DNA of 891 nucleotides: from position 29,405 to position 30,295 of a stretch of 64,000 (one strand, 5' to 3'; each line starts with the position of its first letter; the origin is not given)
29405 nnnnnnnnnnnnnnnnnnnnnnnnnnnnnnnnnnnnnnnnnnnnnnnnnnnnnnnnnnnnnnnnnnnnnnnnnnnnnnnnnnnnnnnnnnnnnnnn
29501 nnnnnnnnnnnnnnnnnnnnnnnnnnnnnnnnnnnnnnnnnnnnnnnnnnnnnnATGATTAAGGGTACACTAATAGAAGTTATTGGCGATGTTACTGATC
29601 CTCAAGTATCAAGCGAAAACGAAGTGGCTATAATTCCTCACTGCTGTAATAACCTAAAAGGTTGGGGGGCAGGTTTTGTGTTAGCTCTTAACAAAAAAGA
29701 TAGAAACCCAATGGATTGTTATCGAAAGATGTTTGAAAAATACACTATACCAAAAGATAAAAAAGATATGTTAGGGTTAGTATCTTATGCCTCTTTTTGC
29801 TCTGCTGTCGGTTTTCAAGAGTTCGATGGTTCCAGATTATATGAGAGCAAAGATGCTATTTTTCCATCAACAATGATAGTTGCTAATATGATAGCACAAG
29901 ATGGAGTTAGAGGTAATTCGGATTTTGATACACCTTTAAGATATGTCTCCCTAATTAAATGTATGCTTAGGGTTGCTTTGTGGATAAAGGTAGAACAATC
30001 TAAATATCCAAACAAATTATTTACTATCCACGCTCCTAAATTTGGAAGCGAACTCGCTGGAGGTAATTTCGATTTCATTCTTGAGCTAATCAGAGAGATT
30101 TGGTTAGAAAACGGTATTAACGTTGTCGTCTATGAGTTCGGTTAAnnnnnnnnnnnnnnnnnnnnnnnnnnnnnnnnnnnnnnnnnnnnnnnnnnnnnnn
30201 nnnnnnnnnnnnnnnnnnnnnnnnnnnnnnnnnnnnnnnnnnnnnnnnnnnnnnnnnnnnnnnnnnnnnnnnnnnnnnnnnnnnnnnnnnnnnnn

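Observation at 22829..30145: Phage-encoded PARP (WGR plus catalytic domain) together with a macrodomain protein: a candidate ADP-ribosylation writer/eraser pair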

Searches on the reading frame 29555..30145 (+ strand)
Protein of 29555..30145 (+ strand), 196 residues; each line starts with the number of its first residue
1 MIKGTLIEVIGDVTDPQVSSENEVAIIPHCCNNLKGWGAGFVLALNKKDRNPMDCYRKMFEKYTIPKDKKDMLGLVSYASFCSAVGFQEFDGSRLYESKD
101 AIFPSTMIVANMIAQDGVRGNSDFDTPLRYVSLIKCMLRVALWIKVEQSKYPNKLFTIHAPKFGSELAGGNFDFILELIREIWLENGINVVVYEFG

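Call 3: search_protein_families(library=pfam, proteins=[window:29555-30145:+], max_evalue=0.1)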
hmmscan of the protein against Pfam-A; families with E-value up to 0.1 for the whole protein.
window:29555-30145:+ (196 aa): 0 families

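Call 4: search_protein_families(library=phrogs, proteins=[window:29555-30145:+], max_evalue=0.01)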
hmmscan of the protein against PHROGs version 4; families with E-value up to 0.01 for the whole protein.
window:29555-30145:+ (196 aa): 1 family
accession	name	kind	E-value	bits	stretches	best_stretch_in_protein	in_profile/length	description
phrog_335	-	other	6.4e-11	43.1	1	2-194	59-202/422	phosphatase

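Call 7: search_solved_structures(query=window:29555-30145:+, max_evalue=10, show_alignments=2)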
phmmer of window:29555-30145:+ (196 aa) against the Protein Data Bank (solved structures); distinct sequences matched with E-value up to 10: 11.
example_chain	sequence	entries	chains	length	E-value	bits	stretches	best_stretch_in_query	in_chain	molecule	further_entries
2fg1_A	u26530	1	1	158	4.6e-19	72.1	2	8-62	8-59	conserved hypothetical protein BT1257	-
2afc_A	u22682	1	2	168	5.8e-19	71.7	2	9-62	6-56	conserved hypothetical protein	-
5e3b_A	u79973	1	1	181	2.3e-13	53.5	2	9-59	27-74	Macrodomain protein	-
7enn_K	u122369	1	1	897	0.0012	21.8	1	8-57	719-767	Chromodomain-helicase-DNA-binding protein 1-like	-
7otq_K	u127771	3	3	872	0.002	21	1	8-57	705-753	Chromodomain-helicase-DNA-binding protein 1-like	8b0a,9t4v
7epu_B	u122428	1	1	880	0.002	21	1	8-57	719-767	Chromodomain-helicase-DNA-binding protein 1-like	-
4din_B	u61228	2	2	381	0.49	13.2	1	62-122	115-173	cAMP-dependent protein kinase type I-beta regulatory subunit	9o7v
3fhi_B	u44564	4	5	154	0.53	13.1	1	61-122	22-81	cAMP-dependent protein kinase type I-alpha regulatory subunit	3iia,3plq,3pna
3pvb_B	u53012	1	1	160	0.58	13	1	61-122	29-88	cAMP-dependent protein kinase type I-alpha regulatory subunit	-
5jr7_B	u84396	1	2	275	1.5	11.7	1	61-122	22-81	cAMP-dependent protein kinase type I-alpha regulatory subunit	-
1ne4_A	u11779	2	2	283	1.6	11.6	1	61-122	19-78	cAMP-dependent protein kinase type I-alpha regulatory chain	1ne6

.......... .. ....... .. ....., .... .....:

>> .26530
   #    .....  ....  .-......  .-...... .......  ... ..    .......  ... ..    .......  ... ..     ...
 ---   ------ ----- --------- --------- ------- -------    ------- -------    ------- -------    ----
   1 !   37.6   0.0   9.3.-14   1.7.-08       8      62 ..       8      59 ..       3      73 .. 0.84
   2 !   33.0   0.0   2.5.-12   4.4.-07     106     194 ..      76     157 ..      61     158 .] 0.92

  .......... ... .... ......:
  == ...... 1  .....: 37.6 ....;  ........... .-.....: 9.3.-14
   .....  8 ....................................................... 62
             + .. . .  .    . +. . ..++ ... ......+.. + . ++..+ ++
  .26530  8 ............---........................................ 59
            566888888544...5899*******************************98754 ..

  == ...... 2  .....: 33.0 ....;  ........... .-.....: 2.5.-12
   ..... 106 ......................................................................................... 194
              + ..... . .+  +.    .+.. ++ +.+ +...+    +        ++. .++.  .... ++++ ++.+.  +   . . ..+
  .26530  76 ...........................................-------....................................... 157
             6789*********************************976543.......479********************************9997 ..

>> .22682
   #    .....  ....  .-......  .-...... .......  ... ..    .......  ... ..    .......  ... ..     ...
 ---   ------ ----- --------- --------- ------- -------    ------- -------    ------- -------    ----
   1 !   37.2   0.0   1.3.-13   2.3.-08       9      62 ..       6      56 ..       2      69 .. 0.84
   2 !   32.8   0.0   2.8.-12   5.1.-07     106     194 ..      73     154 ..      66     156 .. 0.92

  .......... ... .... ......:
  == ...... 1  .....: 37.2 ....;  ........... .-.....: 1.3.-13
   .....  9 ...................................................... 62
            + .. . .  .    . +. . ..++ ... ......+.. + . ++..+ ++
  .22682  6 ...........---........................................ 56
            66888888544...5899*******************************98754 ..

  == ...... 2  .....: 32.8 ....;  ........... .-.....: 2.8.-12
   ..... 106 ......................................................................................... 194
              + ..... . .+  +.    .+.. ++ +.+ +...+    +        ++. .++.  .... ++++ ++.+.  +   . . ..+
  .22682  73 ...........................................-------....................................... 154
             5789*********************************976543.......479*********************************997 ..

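Call 12: search_dna_similar(query=window:29555-30145:+, collection=phages, mode=protein, max_rows=40, max_evalue=0.001)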
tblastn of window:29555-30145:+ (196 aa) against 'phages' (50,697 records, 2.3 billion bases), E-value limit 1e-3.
Records with a match: 43; places in all: 43; records where one place covers at least 80% of the query: 43.
Best place of each record, by identity: <60% 43.
By first word of the organism name: Streptomyces 38; Escherichia 5.
By host as written in the record: Streptomyces griseus ATCC 10137 13; Streptomyces viridochromogenes DSM40736 8; Streptomyces sanglieri UNT16F27A 5; Streptomyces griseofuscus ATCC 23916 4; Streptomyces mirabilis NRRL B-2400 3; - 3; Streptomyces lividans JI 1326 2; Escherichia coli MuLB70.1 2; and 3 more.
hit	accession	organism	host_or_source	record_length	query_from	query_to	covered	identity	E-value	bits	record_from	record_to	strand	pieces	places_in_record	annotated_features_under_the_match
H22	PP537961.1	Streptomyces phage Francob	Streptomyces viridochromogenes DSM40736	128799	9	195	95%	33.2%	1e-13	74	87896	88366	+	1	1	167: ADP-ribosyltransferase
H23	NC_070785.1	Streptomyces phage Wakanda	Streptomyces sanglieri UNT16F27A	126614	3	195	98%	31.1%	2e-16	82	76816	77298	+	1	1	135: hypothetical protein | 134: hypothetical protein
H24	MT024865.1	Streptomyces phage Wakanda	Streptomyces sanglieri UNT16F27A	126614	3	195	98%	31.1%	2e-16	82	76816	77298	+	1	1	135: hypothetical protein | 134: hypothetical protein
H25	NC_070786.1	Streptomyces phage Muntaha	Streptomyces sanglieri UNT16F27A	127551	3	195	98%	30.6%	3e-16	81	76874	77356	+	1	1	136: hypothetical protein | 135: hypothetical protein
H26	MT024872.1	Streptomyces phage Muntaha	Streptomyces sanglieri UNT16F27A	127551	3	195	98%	30.6%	3e-16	81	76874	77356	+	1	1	136: hypothetical protein | 135: hypothetical protein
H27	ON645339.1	Streptomyces phage Sham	Streptomyces griseus ATCC 10137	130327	2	195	99%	30.3%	1e-13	74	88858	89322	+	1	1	158: hypothetical protein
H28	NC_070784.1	Streptomyces phage TunaTartare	Streptomyces mirabilis NRRL B-2400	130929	2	195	99%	29.9%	7e-12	69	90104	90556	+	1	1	164: hypothetical protein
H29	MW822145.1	Streptomyces phage TunaTartare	Streptomyces mirabilis NRRL B-2400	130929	2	195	99%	29.9%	7e-12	69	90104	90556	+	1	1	164: hypothetical protein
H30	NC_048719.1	Streptomyces phage Annadreamy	Streptomyces griseus ATCC 10137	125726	9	195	95%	31.0%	6e-14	75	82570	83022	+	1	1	152: hypothetical protein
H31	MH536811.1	Streptomyces phage Annadreamy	Streptomyces griseus ATCC 10137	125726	9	195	95%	31.0%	6e-14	75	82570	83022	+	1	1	152: hypothetical protein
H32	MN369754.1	Streptomyces phage Limpid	Streptomyces sanglieri UNT16F27A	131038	9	195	95%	31.0%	6e-14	75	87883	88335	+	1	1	159: hypothetical protein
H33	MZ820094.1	Streptomyces phage Jada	Streptomyces viridochromogenes DSM40736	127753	9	195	95%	30.9%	5e-11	67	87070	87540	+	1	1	167: hypothetical protein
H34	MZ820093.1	Streptomyces phage Forrest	Streptomyces viridochromogenes DSM40736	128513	9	195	95%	30.9%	5e-11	67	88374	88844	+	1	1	170: hypothetical protein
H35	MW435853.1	Streptomyces phage MeganTheeKilla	Streptomyces viridochromogenes DSM40736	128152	9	195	95%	30.9%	7e-11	66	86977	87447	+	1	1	166: hypothetical protein | 167: hypothetical protein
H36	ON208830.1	Streptomyces phage Emma1919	Streptomyces griseus ATCC 10137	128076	9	195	95%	30.4%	1e-10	65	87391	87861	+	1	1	169: hypothetical protein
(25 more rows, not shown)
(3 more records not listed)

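Call 34: find_homologous_proteins(query=window:29555-30142:+, max_evalue=0.001)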
Query window:29555-30142:+ (196 aa): 418 proteins with E <= 0.001 among 465 candidates; the best 120 are listed.
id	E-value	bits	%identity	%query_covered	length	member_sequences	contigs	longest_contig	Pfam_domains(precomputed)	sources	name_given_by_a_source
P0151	2.2e-129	447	100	100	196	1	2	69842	-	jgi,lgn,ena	-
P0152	7.8e-94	331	75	99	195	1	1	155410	-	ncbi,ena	-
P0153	1.3e-89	317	68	99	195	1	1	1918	-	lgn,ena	-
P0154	1.3e-82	294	65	99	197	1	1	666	-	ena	-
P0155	5.0e-70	253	62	99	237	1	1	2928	-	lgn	-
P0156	8.7e-62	226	57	99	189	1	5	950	-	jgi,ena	-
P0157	4.0e-57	211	55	98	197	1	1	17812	-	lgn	-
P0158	2.0e-56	209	53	99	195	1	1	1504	-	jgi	-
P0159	3.5e-52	195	53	100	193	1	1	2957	-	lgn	-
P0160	4.1e-49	185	51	99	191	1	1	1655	-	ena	-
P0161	1.4e-43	167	47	98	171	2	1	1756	-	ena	-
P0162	8.0e-43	164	47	99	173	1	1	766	-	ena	-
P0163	3.2e-42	162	47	99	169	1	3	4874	-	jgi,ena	-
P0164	5.6e-41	158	46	99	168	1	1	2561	-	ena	-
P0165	3.2e-40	156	46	99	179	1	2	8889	-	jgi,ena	jgi:hypothetical protein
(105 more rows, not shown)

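Call 53: find_related_loci(query=A4, collection=viral_contigs, flank=10000)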
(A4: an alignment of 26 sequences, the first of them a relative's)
Query A4 (196 aa) in viral_contigs; peptide patterns used: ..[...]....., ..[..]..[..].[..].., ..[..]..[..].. (x = any residue, [..] = any of these).
180 stretches matched a pattern; 133 encode a relative of the query (tblastn E <= 1e-3); the best 80 are kept; 80 distinct loci.
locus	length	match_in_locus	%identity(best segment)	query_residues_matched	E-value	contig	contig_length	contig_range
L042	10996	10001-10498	43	2-195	2e-41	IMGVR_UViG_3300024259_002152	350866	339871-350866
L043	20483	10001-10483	46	1-195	1e-38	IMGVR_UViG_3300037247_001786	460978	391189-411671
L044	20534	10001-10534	43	1-195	4e-36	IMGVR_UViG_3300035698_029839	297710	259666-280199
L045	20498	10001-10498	42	1-195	6e-35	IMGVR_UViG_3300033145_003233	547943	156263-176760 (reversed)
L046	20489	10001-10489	36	2-195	3e-28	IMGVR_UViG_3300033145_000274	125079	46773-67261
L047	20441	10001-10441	39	26-194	2e-24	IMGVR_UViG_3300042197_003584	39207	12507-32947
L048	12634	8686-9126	35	20-190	3e-24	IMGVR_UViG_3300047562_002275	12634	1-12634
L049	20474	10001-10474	36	8-194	3e-24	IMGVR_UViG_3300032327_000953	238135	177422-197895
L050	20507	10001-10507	36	7-193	1e-23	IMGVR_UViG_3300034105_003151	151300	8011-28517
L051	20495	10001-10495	36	6-194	2e-23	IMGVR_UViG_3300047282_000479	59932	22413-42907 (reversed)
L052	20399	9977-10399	37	26-195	6e-23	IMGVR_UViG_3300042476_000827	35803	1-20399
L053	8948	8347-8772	34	26-194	7e-23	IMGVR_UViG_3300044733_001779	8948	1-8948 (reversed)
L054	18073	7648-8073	34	26-194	7e-23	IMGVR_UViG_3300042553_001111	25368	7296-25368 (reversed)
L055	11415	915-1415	36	8-194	9e-23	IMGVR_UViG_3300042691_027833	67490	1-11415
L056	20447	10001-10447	35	26-194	1e-22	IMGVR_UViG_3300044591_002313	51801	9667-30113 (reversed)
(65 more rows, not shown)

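Call 81: search_protein_families(library=padloc, proteins=[window:29555-30145:+], max_evalue=0.01)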
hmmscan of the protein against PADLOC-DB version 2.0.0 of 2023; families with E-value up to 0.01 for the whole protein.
window:29555-30145:+ (196 aa): 0 families

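Call 102: search_solved_structures(query=A4, max_evalue=0.01, show_alignments=5)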
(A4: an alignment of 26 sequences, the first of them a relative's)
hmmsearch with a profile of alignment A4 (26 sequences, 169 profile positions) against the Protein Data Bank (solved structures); distinct sequences matched with E-value up to 0.01: 13.
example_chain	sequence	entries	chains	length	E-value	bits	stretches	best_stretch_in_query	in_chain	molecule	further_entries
2fg1_A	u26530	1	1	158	1.6e-39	138.6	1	7-166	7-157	conserved hypothetical protein BT1257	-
2afc_A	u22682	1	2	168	1.7e-39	138.5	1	8-166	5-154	conserved hypothetical protein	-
5e3b_A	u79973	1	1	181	6e-34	120.4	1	5-167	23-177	Macrodomain protein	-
7enn_K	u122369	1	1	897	2.4e-12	50.1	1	5-167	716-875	Chromodomain-helicase-DNA-binding protein 1-like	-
7otq_K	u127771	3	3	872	3.7e-12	49.6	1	5-167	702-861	Chromodomain-helicase-DNA-binding protein 1-like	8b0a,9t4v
7epu_B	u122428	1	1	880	3.8e-12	49.5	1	5-167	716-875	Chromodomain-helicase-DNA-binding protein 1-like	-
6lft_A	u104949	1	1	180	0.00017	24.6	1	6-107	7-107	ADP-ribose 1''-phosphate phosphatase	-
6lfu_A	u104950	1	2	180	0.00019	24.5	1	6-107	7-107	ADP-ribose 1''-phosphate phosphatase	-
6lfq_A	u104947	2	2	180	0.0002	24.4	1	6-107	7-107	ADP-ribose 1''-phosphate phosphatase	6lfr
6lfs_A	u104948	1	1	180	0.0045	20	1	6-107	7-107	ADP-ribose 1''-phosphate phosphatase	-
4j5r_A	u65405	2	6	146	0.0086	19.1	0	27-166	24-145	O-acetyl-ADP-ribose deacetylase 1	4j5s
4j5q_A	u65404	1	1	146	0.009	19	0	27-166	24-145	O-acetyl-ADP-ribose deacetylase 1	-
2eee_A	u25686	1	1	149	0.0098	18.9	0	27-166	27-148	Uncharacterized protein C6orf130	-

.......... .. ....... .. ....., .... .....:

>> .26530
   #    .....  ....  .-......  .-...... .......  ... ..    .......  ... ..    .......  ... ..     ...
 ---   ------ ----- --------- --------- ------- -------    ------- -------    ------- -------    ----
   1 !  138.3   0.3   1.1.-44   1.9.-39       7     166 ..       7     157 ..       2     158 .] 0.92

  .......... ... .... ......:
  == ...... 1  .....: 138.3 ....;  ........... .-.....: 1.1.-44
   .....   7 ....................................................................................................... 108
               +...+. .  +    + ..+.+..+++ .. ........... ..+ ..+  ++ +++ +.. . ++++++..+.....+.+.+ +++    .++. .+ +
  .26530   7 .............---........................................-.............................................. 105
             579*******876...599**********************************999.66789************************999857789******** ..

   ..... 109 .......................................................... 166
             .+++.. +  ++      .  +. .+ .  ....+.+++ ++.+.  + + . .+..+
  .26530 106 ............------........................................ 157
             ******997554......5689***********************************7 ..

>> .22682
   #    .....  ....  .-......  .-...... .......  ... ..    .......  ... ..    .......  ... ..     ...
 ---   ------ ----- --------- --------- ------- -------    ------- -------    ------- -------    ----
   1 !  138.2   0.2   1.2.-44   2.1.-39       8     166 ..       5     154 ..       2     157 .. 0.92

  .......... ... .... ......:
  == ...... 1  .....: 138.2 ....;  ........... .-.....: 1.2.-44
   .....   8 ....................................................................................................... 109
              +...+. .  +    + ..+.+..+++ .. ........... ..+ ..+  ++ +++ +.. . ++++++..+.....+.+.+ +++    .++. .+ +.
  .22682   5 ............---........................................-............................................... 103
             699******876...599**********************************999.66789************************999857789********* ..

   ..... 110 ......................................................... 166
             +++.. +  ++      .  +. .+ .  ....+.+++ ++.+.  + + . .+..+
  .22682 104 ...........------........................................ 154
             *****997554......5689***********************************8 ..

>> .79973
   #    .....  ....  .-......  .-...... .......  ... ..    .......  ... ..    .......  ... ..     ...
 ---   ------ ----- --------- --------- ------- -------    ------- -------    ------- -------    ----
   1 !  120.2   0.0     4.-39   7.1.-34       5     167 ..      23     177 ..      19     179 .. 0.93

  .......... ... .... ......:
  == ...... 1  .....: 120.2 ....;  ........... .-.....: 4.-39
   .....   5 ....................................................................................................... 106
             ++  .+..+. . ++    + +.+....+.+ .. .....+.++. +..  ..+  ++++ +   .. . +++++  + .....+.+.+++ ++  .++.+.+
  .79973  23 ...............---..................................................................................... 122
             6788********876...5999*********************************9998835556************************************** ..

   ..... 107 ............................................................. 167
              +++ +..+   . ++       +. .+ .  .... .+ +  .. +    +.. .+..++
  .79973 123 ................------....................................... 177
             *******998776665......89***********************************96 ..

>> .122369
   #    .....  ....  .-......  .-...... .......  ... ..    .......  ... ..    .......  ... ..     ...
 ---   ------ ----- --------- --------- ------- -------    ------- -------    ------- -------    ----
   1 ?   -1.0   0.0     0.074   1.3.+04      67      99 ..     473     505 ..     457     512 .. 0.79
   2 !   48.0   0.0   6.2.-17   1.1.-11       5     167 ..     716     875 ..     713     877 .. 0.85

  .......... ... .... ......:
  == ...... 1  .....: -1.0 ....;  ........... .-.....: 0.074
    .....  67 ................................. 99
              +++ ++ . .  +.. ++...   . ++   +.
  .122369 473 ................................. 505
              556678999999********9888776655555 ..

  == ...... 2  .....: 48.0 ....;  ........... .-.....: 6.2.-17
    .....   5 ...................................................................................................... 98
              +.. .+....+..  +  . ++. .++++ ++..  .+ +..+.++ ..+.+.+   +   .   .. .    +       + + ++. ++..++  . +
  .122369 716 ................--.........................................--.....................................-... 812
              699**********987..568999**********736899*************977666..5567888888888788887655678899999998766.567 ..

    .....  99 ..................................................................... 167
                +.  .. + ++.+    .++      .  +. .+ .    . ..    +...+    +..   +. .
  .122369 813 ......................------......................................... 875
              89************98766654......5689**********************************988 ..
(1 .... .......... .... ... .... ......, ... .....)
